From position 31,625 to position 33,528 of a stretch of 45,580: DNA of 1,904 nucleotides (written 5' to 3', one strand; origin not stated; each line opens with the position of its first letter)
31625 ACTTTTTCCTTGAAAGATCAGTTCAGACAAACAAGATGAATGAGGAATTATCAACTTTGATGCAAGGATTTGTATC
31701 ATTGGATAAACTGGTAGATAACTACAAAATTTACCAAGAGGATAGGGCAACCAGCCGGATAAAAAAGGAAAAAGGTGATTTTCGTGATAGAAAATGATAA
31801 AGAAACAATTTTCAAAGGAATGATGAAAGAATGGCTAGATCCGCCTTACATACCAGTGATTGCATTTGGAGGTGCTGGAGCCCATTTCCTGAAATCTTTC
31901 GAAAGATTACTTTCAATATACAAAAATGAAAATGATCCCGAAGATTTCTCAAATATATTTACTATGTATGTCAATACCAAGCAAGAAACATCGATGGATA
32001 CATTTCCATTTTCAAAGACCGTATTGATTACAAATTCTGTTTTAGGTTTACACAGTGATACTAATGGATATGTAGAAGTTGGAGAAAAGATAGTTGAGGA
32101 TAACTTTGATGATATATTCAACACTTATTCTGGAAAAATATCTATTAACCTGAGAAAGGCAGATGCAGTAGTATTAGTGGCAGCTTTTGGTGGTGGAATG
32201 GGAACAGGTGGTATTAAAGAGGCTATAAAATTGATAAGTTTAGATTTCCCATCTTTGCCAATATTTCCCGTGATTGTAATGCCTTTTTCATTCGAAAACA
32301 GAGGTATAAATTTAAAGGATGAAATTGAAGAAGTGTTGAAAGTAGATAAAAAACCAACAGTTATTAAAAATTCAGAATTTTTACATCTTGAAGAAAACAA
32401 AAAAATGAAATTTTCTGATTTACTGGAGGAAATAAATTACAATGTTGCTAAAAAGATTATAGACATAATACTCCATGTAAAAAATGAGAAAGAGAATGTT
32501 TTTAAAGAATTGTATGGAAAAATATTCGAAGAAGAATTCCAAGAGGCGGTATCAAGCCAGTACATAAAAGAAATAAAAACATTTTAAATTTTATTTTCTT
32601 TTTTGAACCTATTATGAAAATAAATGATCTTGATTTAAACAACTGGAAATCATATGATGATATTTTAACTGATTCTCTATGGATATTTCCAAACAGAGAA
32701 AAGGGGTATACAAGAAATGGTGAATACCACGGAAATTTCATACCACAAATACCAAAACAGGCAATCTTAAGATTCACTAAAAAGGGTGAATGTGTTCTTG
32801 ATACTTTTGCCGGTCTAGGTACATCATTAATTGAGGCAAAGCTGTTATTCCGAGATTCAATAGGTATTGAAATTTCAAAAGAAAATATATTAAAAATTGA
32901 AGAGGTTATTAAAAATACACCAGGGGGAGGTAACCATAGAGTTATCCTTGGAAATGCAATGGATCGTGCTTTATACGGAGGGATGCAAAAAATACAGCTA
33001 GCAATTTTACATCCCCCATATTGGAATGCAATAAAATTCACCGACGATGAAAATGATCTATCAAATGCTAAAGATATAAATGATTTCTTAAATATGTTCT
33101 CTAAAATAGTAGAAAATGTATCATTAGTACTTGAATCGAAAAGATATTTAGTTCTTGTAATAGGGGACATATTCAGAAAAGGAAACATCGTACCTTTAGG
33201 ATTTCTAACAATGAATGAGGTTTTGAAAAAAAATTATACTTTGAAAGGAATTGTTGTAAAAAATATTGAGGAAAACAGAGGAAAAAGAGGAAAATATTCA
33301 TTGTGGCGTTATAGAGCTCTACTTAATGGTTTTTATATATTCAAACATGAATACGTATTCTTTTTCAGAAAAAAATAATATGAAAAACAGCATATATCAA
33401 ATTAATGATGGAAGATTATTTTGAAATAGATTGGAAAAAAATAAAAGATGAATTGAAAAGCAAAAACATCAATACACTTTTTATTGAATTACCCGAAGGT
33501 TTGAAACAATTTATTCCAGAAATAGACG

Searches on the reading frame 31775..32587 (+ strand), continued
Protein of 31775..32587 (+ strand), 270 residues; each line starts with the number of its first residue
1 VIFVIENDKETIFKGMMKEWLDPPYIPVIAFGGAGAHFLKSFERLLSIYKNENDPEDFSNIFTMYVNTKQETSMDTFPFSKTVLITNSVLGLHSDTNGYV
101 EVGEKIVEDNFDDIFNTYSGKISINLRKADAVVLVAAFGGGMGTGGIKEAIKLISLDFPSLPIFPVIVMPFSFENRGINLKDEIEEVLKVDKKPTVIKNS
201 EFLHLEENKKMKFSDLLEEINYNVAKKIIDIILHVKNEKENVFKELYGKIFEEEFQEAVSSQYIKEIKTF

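Call 84: find_homologous_proteins(query=A5, max_evalue=1e-8)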
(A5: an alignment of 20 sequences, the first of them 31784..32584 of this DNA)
Query A5 (20 sequences) (267 aa, profile of the alignment): 663 proteins with E <= 1e-8 among 8000 candidates; the best 120 are listed.
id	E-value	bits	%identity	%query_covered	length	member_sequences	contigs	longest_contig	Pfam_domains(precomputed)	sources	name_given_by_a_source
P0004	3.5e-68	248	70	100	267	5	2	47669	PF00091.32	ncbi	ncbi:MAG: hypothetical protein ACP5TO_01290 [Thermoplasmata archaeon]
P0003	2.1e-67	245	72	100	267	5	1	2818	PF00091.32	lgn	-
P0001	3.4e-66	241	99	100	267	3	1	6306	PF00091.32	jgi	-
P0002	1.2e-63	233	79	99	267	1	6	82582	PF00091.32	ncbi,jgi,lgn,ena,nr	ncbi:MAG: hypothetical protein ACP5F1_05760 [Thermoplasmata archaeon]|nr:hypothetical protein [Therm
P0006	1.4e-63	233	68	96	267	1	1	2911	PF00091.32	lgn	-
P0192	2.7e-63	232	31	63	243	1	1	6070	PF00091.32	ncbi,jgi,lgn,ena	-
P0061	2.1e-58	216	22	70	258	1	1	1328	PF00091.32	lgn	-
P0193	3.8e-58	215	31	84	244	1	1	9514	PF00091.32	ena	-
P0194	4.3e-55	205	23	69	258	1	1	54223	PF00091.32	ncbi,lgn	-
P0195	2.0e-46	177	26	61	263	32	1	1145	PF00091.32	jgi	-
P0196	4.8e-45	172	25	58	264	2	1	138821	PF00091.32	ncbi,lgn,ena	-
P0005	1.4e-44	170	69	100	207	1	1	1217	-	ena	-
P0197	9.2e-41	158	25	60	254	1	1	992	PF00091.32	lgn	-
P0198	7.1e-40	155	-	-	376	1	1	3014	PF00091.32,PF12327.14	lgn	-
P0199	1.3e-39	154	-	-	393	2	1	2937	PF00091.32,PF12327.14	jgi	jgi:cell division protein FtsZ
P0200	5.8e-39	152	26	57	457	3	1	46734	PF00091.32,PF12327.14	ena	-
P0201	7.3e-39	152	-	-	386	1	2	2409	PF00091.32,PF12327.14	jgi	jgi:cell division protein FtsZ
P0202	9.6e-39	151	27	58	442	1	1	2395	PF00091.32,PF12327.14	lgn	-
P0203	2.4e-38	150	-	-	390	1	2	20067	PF00091.32,PF12327.14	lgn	-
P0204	2.8e-38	150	-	-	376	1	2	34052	PF00091.32,PF12327.14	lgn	-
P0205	6.1e-38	149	-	-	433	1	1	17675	PF00091.32,PF12327.14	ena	-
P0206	1.9e-37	147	-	-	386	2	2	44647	PF00091.32,PF12327.14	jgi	-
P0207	6.1e-37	145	-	-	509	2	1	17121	PF00091.32,PF12327.14,PF01627.29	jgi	jgi:cell division protein FtsZ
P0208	1.3e-36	144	-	-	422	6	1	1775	PF00091.32,PF12327.14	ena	-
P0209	1.7e-36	144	-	-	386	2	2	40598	PF00091.32,PF12327.14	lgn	-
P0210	2.4e-36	143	-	-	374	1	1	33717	PF00091.32,PF12327.14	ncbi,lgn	-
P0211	3.1e-36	143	-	-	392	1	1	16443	PF00091.32,PF12327.14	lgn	-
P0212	3.4e-36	143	-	-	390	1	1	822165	PF00091.32,PF12327.14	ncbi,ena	-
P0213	4.0e-36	143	-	-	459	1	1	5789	PF00091.32,PF12327.14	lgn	-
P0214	4.2e-36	143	-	-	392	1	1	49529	PF00091.32,PF12327.14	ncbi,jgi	-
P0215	4.9e-36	142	-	-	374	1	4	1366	PF00091.32,PF12327.14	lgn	-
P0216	5.1e-36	142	-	-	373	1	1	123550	PF00091.32,PF12327.14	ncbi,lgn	-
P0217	6.7e-36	142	-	-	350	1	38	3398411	PF00091.32,PF12327.14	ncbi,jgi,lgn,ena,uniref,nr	ncbi:MAG: cell division protein FtsZ [Thermoanaerobacteraceae bacterium]|jgi:cell division protein F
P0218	6.8e-36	142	-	-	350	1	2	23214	PF00091.32,PF12327.14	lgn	-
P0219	6.8e-36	142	-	-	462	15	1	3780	PF00091.32,PF12327.14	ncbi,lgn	-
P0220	8.9e-36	142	-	-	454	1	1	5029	PF00091.32,PF12327.14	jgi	jgi:cell division protein FtsZ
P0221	9.2e-36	142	-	-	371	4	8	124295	PF00091.32,PF12327.14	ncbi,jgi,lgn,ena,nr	ncbi:MAG TPA: cell division protein FtsZ [Pseudogracilibacillus sp.]|nr:cell division protein FtsZ [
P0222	1.2e-35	141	-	-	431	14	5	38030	PF00091.32,PF12327.14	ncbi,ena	-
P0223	1.6e-35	141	-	-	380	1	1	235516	PF00091.32,PF12327.14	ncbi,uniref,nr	ncbi:cell division protein FtsZ [Alkalicoccobacillus porphyridii]|uniref:Cell division protein FtsZ 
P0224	1.9e-35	141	-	-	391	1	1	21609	PF00091.32,PF12327.14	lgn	-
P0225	1.9e-35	141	42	14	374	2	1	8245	PF00091.32,PF12327.14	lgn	-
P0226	2.1e-35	140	-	-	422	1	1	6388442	PF00091.32,PF12327.14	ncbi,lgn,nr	nr:cell division protein FtsZ [Pleurocapsa sp. PCC 7319]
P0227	2.4e-35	140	-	-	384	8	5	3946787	PF00091.32,PF12327.14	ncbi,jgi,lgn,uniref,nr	ncbi:cell division protein FtsZ [Alkalicoccobacillus gibsonii]|jgi:cell division protein FtsZ|uniref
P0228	2.4e-35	140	-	-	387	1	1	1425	PF00091.32,PF12327.14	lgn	-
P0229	2.4e-35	140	-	-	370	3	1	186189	PF00091.32,PF12327.14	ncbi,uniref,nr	ncbi:cell division protein FtsZ [Clostridium sp. L74]|uniref:cell division protein FtsZ n=1 Tax=Clos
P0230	2.4e-35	140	-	-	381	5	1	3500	PF00091.32,PF12327.14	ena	-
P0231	2.7e-35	140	-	-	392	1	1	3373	PF00091.32,PF12327.14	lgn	-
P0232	2.9e-35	140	-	-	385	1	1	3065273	PF00091.32,PF12327.14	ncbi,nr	nr:cell division protein FtsZ [Neobacillus sp. Marseille-Q6967]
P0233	3.4e-35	140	-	-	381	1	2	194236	PF00091.32,PF12327.14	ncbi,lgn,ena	-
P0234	3.4e-35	140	-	-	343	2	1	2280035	PF00091.32,PF12327.14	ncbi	ncbi:cell division protein FtsZ [Thermosediminibacter oceani]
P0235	3.5e-35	140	-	-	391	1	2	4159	PF00091.32,PF12327.14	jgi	jgi:cell division protein FtsZ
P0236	3.5e-35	140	-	-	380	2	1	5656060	PF00091.32,PF12327.14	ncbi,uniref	ncbi:cell division protein FtsZ [Metabacillus sp. FJAT-53654]|uniref:Cell division protein FtsZ n=1 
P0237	3.5e-35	140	-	-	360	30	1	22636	PF00091.32,PF12327.14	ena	-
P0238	3.7e-35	140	-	-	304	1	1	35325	PF00091.32,PF12327.14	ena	-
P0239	4.0e-35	140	-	-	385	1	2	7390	PF00091.32,PF12327.14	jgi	jgi:cell division protein FtsZ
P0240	4.8e-35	139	-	-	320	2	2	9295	PF00091.32,PF12327.14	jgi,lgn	jgi:cell division protein FtsZ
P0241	5.8e-35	139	-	-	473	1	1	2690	PF00091.32,PF12327.14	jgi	-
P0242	6.0e-35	139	-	-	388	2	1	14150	PF00091.32,PF12327.14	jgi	jgi:cell division protein FtsZ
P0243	6.9e-35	139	-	-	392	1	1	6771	PF00091.32,PF12327.14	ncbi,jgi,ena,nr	ncbi:MAG TPA: cell division protein FtsZ [Aquella sp.]|nr:cell division protein FtsZ [Aquella sp.]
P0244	7.0e-35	139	-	-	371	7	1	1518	PF00091.32,PF12327.14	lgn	-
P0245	7.9e-35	139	-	-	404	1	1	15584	PF00091.32,PF12327.14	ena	-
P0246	8.2e-35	138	-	-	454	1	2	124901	PF00091.32,PF12327.14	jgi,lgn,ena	-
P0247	9.6e-35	138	-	-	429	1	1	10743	PF00091.32,PF12327.14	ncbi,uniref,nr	ncbi:cell division protein FtsZ [Neobacillus cucumis]|uniref:Cell division protein FtsZ n=1 Tax=Neob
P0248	9.7e-35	138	-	-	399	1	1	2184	PF00091.32,PF12327.14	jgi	jgi:cell division protein FtsZ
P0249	1.0e-34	138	-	-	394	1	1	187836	PF00091.32,PF12327.14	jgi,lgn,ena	-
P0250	1.1e-34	138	-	-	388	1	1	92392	PF00091.32,PF12327.14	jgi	jgi:cell division protein FtsZ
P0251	1.1e-34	138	-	-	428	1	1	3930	PF00091.32,PF12327.14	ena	-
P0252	1.2e-34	138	-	-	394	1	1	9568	PF00091.32,PF12327.14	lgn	-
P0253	1.3e-34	138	-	-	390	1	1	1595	PF00091.32,PF12327.14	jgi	-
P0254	1.3e-34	138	-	-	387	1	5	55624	PF00091.32,PF12327.14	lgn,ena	-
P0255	1.5e-34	138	-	-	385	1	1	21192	PF00091.32,PF12327.14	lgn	-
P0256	1.7e-34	137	-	-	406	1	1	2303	PF00091.32,PF12327.14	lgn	-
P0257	2.2e-34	137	-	-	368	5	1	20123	PF00091.32,PF12327.14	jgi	-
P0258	2.5e-34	137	-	-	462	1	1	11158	PF00091.32,PF12327.14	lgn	-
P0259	2.5e-34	137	-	-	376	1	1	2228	PF00091.32,PF12327.14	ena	-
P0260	2.6e-34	137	-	-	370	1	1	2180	PF00091.32,PF12327.14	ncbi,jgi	jgi:cell division protein FtsZ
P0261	2.7e-34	137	-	-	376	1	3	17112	PF00091.32,PF12327.14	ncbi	ncbi:MAG: hypothetical protein RL029_57 [Actinomycetota bacterium]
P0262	2.8e-34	137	-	-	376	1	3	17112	PF00091.32,PF12327.14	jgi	jgi:cell division protein FtsZ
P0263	2.8e-34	137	-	-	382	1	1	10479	PF00091.32,PF12327.14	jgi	jgi:cell division protein FtsZ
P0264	2.9e-34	137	-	-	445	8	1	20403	PF00091.32,PF12327.14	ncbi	ncbi:cell division protein FtsZ [Bacillus sp. JJ664]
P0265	3.2e-34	137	-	-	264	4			PF00091.32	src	-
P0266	3.2e-34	137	-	-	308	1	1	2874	PF00091.32,PF12327.14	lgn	-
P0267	3.3e-34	137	-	-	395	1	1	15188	PF00091.32,PF12327.14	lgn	-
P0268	3.3e-34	136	-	-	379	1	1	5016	PF00091.32,PF12327.14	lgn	-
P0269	3.4e-34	136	-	-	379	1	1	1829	PF00091.32,PF12327.14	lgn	-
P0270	3.6e-34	136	-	-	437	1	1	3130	PF00091.32,PF12327.14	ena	-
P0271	3.8e-34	136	-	-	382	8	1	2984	PF00091.32,PF12327.14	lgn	-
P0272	3.9e-34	136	-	-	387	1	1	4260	PF00091.32,PF12327.14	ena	-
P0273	4.0e-34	136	-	-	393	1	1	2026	PF00091.32,PF12327.14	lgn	-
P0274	4.0e-34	136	-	-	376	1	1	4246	PF00091.32,PF12327.14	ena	-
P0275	4.0e-34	136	-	-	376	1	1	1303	PF00091.32,PF12327.14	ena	-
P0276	4.0e-34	136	-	-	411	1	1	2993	PF00091.32,PF12327.14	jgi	-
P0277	4.2e-34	136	-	-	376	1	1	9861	PF00091.32,PF12327.14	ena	-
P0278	4.3e-34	136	-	-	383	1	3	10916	PF00091.32,PF12327.14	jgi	jgi:cell division protein FtsZ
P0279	4.3e-34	136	-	-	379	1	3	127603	PF00091.32,PF12327.14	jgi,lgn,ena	-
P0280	4.4e-34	136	-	-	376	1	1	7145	PF00091.32,PF12327.14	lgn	-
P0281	4.6e-34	136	-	-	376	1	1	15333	PF00091.32,PF12327.14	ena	-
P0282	4.6e-34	136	-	-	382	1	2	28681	PF00091.32,PF12327.14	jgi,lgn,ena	-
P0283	4.7e-34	136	-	-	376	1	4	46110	PF00091.32,PF12327.14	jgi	-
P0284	4.7e-34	136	-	-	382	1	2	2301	PF00091.32,PF12327.14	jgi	-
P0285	4.7e-34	136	-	-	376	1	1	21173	PF00091.32,PF12327.14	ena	-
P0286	4.8e-34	136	-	-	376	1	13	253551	PF00091.32,PF12327.14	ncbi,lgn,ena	ncbi:MAG: cell division protein FtsZ [Candidatus Nanopelagicaceae bacterium]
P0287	4.8e-34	136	-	-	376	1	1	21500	PF00091.32,PF12327.14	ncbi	ncbi:MAG: hypothetical protein RLZZ320_173 [Actinomycetota bacterium]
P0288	4.8e-34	136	-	-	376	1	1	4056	PF00091.32,PF12327.14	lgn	-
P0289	4.8e-34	136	-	-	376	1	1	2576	PF00091.32,PF12327.14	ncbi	-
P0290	4.8e-34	136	-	-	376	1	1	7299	PF00091.32,PF12327.14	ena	-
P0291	4.8e-34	136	-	-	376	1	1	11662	PF00091.32,PF12327.14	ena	-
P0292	4.8e-34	136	-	-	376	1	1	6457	PF00091.32,PF12327.14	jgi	jgi:cell division protein FtsZ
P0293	4.9e-34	136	-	-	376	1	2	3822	PF00091.32,PF12327.14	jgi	-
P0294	4.9e-34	136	-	-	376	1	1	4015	PF00091.32,PF12327.14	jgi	jgi:cell division protein FtsZ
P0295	4.9e-34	136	-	-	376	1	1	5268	PF00091.32,PF12327.14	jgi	jgi:cell division protein FtsZ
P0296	5.0e-34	136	-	-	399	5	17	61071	PF00091.32,PF12327.14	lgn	-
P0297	5.0e-34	136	-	-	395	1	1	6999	PF00091.32,PF12327.14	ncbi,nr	ncbi:MAG: cell division protein FtsZ [Burkholderiales bacterium]|nr:cell division protein FtsZ [Burk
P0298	5.1e-34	136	-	-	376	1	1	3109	PF00091.32,PF12327.14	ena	-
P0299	5.2e-34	136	-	-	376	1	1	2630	PF00091.32,PF12327.14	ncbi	-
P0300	5.2e-34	136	-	-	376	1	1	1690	PF00091.32,PF12327.14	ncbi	-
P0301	5.2e-34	136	-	-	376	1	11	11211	PF00091.32,PF12327.14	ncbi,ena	ncbi:MAG: hypothetical protein RLZZ291_114 [Actinomycetota bacterium]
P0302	5.2e-34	136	-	-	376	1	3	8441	PF00091.32,PF12327.14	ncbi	ncbi:MAG: hypothetical protein RL057_646 [Actinomycetota bacterium]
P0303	5.3e-34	136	-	-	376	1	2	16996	PF00091.32,PF12327.14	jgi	-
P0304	5.3e-34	136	-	-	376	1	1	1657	PF00091.32,PF12327.14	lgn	-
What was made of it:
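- Tried and rejected: It returned no named cultured organism (call 84).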

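Call 86: search_protein_families(library=padloc, proteins=[window:31784-32584:+], max_evalue=0.01)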
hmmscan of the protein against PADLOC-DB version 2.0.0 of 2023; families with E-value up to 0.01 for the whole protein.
window:31784-32584:+ (267 aa): 1 family
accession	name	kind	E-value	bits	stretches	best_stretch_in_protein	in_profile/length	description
PDLC00116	GajB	-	0.00099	15.9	1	177-260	100-176/557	UrvD helicase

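Call 98: fold_search(model_id=the predicted structure, library=viral)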
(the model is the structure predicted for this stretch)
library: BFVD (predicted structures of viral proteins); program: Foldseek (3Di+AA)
matches with E <= 10: 1096; with E <= 0.001: 9
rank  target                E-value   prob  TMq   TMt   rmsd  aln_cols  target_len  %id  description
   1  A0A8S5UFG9            5.0e-07  1.00  0.52  0.37   5.0       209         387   18  Cell division protein [Myoviridae sp. ctcyQ27]
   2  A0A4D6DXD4            2.1e-06  1.00  0.46  0.40   5.6       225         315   14  Putative tubulin-like protein [Edwardsiella phage pEt-SU]
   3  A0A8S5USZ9            2.3e-06  1.00  0.54  0.43   4.4       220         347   14  Tubulin [Myoviridae sp. ctijX18]
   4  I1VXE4                2.6e-06  1.00  0.48  0.42   4.9       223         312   12  (no name in the UniProt tables at hand)
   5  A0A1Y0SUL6            3.5e-06  1.00  0.44  0.36   5.7       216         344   13  PhuZ [Pseudomonas phage Noxifer]
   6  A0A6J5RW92            9.5e-06  1.00  0.55  0.34  11.0       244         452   15  FtsZ Cell division GTPase [uncultured Caudovirales phage]
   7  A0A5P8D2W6            1.2e-05  1.00  0.49  0.41   4.8       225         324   12  (no name in the UniProt tables at hand)
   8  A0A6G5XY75            2.3e-05  1.00  0.47  0.38   4.6       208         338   13  (no name in the UniProt tables at hand)
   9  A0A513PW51            2.9e-05  1.00  0.44  0.38   5.7       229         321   11  Uncharacterized protein [Vibrio phage 2 TSL-2019]
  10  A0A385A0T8            1.2e-03  1.00  0.37  0.30   4.9       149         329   17  (no name in the UniProt tables at hand)
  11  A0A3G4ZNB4            2.2e-03  0.84  0.31  0.32  19.3       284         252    9  Uncharacterized protein [Terrestrivirus sp.]
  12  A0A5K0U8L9            2.9e-03  0.97  0.41  0.38  10.3       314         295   13  Uncharacterized protein [Yasminevirus sp. GU-2018]
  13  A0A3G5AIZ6            3.7e-03  0.72  0.29  0.23  11.5       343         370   11  Patatin-like phospholipase [Solumvirus sp.]
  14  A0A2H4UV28            5.0e-03  0.93  0.36  0.41  10.0       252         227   13  Ras like GTPase [Bodo saltans virus]
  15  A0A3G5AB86            5.7e-03  0.93  0.35  0.28   7.9       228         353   11  J domain-containing protein [Hyperionvirus sp.]
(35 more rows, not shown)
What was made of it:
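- Viral tubulins match the model less well than cellular FtsZ (call 98).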

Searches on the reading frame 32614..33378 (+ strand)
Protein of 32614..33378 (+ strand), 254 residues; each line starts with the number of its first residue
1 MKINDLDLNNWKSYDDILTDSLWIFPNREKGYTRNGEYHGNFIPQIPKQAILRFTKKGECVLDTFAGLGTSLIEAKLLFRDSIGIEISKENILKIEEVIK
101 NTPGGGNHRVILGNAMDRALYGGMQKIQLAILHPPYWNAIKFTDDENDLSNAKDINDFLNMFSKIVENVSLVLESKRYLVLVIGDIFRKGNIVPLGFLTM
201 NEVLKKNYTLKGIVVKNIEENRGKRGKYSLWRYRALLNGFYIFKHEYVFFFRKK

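Call 4: search_protein_families(library=pfam, proteins=[window:32614-33378:+], max_evalue=1)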
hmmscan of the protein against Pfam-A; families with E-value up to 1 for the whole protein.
window:32614-33378:+ (254 aa): 4 families
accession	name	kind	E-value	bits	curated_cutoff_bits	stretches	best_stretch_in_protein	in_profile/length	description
PF01555.25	N6_N4_Mtase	-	5.7e-19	69.4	26.7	2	16-93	137-217/221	DNA methylase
PF03602.21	Cons_hypoth95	-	0.024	14.7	24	1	56-139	40-126/182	Conserved hypothetical protein 95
PF09445.16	Methyltransf_15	-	0.027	14.5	22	1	59-100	2-43/165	RNA cap guanine-N2 methyltransferase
PF01170.24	UPF0020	-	0.25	11.5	22.3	1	56-94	27-65/197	RMKL-like, methyltransferase domain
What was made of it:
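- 32614..33378 (+): Orphan type II-like DNA methyltransferase (N6/N4 class). It is an accessory neighbour, not part of the conserved pair. Pfam N6_N4_Mtase E 6e-19 (call 4).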

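Call 5: search_protein_families(library=ncbifam, proteins=[window:32614-33378:+], max_evalue=1)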
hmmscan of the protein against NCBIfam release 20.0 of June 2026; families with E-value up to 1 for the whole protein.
window:32614-33378:+ (254 aa): 4 families
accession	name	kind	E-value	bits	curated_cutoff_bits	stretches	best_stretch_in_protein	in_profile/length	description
NF008572.0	PRK11524.1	equivalog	1.3e-05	24.5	292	1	46-92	203-249/294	adenine-specific DNA-methyltransferase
NF050803.1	DnaMtaseCcrMCaul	equivalog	4.3e-05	22.6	830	1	49-100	197-248/350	adenine-specific DNA-methyltransferase CcrM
TIGR01177.1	TIGR01177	hypoth_equivalog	0.0064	15.8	316.55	1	56-93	181-218/330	TIGR01177 family methyltransferase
NF010253.0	PRK13699.1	subfamily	0.018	14.7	244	1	51-88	157-194/226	DNA methyltransferase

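Call 86: search_protein_families(library=padloc, proteins=[window:32614-33375:+], max_evalue=0.01)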
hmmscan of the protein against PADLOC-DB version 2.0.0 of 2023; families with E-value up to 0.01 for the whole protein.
window:32614-33375:+ (254 aa): 42 families (the best 25 are shown)
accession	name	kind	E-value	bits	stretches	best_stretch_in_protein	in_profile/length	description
PDLC03351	MTase_II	-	6e-98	326.2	1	2-254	91-348/348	Type II methyltransferase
PDLC03376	MTase_II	-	3.6e-36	123.2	1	18-253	17-249/249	Type II methyltransferase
PDLC03353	MTase_II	-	2.6e-22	77.6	2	18-93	171-244/260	Type II methyltransferase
PDLC03350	MTase_II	-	3e-17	61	2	19-101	218-297/312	Type II methyltransferase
PDLC03387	MTase_II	-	4.4e-15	53.6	2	125-191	29-94/289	Type II methyltransferase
PDLC03239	MTase_II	-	1.9e-14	51.2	2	37-89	70-124/442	Type II methyltransferase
PDLC03380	MTase_II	-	8.3e-14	49.6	1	36-93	35-92/393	Type II methyltransferase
PDLC03259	MTase_II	-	3.8e-11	40.5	1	10-98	175-254/423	Type II methyltransferase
PDLC03391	MTase_II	-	9.8e-11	39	1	43-108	150-215/381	Type II methyltransferase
PDLC03299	MTase_II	-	4.5e-10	37.5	1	22-92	180-250/296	Type II methyltransferase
PDLC03260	MTase_II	-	7e-10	36.3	1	7-92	222-300/349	Type II methyltransferase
PDLC03371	MTase_II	-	9e-10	36.5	1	16-98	169-251/260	Type II methyltransferase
PDLC03325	MTase_II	-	2.8e-09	34.2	1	23-90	57-124/426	Type II methyltransferase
PDLC03283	MTase_II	-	1.6e-08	32.2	1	45-108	217-280/352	Type II methyltransferase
PDLC04134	mad2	-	4.2e-08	30.4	1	40-208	272-417/492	mads_2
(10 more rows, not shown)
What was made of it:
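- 32614..33378 (+): PADLOC MTase_II E 6e-98 (call 86).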

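Call 88: search_solved_structures(query=window:32614-33375:+, max_evalue=0.01, show_alignments=1)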
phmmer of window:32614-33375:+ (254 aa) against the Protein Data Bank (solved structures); distinct sequences matched with E-value up to 0.01: 6.
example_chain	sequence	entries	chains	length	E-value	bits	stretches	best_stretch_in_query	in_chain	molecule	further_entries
2zie_A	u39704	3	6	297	1.6e-10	44.1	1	106-186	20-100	Putative modification methylase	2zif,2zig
8s9m_A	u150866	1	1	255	0.00064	22.5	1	44-90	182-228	DNA cytosine-N4 methyltransferase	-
8s9n_A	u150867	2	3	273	0.00066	22.4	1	44-90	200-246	DNA cytosine-N4 methyltransferase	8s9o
1wxw_A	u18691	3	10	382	0.00082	22.1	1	34-138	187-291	hypothetical protein TTHA1280 | putative SAM-dependent RNA methyltransferase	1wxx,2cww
6pbd_A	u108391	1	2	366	0.0041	19.8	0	47-92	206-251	Modification methylase CcrMI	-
5e71_A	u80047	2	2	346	0.0048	19.6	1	44-159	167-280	N2, N2-dimethylguanosine tRNA methyltransferase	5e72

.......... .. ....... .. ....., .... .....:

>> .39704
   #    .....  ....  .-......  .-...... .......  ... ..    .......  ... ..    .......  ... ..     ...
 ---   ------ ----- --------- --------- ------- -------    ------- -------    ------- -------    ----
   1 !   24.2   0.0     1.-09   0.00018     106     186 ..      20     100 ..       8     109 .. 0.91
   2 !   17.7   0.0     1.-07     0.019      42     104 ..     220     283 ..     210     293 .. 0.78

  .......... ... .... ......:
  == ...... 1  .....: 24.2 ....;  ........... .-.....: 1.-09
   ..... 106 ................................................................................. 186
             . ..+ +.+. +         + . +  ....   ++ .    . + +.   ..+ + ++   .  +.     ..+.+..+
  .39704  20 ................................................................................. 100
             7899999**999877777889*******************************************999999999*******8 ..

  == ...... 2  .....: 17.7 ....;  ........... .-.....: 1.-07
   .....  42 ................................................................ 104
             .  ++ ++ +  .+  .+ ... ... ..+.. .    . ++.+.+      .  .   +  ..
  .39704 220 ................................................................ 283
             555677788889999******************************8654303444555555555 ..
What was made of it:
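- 32614..33378 (+): PDB 2zie E 1.6e-10 (call 88).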
